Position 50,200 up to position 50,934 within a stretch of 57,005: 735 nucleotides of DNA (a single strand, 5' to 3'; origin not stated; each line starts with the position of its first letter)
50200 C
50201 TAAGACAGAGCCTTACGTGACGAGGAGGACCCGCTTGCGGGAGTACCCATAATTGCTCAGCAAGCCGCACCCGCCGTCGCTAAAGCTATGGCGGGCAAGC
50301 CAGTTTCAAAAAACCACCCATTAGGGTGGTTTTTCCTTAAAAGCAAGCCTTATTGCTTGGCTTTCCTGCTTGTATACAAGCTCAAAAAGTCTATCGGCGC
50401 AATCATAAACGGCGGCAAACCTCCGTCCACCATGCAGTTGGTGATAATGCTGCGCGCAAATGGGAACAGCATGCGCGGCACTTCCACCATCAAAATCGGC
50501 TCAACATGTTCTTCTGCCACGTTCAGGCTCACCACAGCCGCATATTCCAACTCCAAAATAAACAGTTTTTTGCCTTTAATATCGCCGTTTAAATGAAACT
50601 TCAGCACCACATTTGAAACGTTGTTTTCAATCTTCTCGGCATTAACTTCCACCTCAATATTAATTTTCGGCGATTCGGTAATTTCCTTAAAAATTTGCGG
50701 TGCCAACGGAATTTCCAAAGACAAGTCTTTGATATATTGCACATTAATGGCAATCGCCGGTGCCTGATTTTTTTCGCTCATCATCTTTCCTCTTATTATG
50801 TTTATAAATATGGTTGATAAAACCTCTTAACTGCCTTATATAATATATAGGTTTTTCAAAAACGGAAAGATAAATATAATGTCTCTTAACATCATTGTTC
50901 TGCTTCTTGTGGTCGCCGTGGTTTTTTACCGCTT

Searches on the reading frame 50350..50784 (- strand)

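Call 80: search_protein_families(library=pfam, max_evalue=0.001, proteins=[window:50350-50784:-])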
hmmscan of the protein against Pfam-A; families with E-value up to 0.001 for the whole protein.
window:50350-50784:- (144 aa): 1 family
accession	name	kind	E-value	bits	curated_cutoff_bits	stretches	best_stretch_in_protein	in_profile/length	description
PF02556.19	SecB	-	2.2e-43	148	26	1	5-143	2-140/141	Preprotein translocase subunit SecB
